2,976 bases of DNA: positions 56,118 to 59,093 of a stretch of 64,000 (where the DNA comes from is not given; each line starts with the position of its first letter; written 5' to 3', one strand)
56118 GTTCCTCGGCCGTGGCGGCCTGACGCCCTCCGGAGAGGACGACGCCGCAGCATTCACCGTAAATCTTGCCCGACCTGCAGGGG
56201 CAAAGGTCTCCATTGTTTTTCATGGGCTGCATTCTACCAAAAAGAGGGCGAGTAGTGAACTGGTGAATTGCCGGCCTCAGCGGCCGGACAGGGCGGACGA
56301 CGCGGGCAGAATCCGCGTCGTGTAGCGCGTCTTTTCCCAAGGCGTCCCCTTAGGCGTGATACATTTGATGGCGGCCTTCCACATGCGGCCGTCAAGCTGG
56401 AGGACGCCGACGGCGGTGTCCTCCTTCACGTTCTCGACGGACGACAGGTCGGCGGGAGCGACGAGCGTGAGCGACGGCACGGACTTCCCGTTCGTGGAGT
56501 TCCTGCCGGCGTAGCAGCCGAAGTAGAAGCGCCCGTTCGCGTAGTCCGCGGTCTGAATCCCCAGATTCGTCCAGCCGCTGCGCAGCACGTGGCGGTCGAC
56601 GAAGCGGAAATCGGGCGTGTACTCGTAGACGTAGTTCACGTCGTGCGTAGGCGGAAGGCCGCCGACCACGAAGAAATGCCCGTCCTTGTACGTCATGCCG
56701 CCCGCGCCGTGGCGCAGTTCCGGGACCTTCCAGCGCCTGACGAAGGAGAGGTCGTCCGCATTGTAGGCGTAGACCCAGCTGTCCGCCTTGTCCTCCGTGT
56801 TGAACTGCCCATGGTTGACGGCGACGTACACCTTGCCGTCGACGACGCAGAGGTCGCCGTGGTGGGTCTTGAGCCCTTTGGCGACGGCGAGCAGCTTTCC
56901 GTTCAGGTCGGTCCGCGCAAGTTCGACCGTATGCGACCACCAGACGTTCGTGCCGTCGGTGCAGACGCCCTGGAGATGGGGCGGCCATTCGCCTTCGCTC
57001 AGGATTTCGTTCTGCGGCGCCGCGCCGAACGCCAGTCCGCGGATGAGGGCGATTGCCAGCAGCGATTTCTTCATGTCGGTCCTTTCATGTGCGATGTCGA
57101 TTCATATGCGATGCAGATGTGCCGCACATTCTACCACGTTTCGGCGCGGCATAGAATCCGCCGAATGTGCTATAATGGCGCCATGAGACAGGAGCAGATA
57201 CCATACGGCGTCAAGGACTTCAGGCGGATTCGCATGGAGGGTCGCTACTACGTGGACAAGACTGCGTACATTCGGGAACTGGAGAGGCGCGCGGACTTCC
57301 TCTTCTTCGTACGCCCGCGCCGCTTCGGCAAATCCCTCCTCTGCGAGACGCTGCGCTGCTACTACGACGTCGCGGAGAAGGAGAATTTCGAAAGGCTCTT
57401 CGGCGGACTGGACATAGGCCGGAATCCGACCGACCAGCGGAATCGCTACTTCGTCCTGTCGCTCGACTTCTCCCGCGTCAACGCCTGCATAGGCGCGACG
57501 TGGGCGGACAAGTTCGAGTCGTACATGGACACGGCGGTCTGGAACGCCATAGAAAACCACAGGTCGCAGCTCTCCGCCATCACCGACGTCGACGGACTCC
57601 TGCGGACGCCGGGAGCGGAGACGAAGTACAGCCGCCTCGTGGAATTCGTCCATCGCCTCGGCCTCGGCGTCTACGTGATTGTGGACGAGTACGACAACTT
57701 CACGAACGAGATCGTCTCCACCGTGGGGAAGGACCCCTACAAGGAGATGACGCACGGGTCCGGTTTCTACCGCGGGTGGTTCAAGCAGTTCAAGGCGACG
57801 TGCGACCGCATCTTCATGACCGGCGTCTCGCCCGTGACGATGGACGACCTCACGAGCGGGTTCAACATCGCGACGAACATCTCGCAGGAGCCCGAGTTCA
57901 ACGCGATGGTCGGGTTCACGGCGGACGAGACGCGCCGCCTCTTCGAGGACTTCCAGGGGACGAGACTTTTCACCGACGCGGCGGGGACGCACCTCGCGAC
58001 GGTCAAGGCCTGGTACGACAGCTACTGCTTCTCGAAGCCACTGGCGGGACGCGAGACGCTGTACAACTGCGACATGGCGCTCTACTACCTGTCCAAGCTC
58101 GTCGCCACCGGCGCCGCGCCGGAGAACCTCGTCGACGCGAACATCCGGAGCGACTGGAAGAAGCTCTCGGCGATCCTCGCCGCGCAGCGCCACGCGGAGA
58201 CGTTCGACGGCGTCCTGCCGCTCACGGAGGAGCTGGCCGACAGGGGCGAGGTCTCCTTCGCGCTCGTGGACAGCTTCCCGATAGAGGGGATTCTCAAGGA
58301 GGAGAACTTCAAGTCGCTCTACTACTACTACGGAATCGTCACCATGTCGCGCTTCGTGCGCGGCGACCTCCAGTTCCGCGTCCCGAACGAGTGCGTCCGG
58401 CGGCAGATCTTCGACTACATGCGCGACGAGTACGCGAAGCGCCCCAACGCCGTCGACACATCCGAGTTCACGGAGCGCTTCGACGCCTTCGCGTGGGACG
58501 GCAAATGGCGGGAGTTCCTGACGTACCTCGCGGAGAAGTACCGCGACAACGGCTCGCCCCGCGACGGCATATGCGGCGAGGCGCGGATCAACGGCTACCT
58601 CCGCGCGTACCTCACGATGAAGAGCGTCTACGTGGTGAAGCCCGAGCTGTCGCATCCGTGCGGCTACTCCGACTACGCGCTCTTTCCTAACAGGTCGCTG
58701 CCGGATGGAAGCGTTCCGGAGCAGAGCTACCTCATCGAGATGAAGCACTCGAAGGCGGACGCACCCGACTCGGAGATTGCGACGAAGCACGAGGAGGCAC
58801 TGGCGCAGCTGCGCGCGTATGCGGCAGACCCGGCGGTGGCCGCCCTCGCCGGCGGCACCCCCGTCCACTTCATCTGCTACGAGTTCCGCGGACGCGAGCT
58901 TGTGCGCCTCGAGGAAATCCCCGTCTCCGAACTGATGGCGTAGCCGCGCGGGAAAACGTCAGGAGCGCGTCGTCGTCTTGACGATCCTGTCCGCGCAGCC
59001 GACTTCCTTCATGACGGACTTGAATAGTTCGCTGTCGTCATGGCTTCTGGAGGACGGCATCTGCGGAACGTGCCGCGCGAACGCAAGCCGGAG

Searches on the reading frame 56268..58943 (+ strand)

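Call 74: search_protein_families(library=pfam, proteins=[window:56268-58943:+], max_evalue=0.0001)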
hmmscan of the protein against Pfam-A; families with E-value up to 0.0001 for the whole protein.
window:56268-58943:+ (891 aa): 2 families
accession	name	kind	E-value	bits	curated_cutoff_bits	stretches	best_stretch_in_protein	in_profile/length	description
PF09820.16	AAA-ATPase_like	-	1.3e-49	169.1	26.1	1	312-529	1-201/201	Predicted AAA-ATPase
PF08011.17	PDDEXK_9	-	2.2e-10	40.8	25.5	1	771-882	3-104/105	PD-(D/E)XK nuclease superfamily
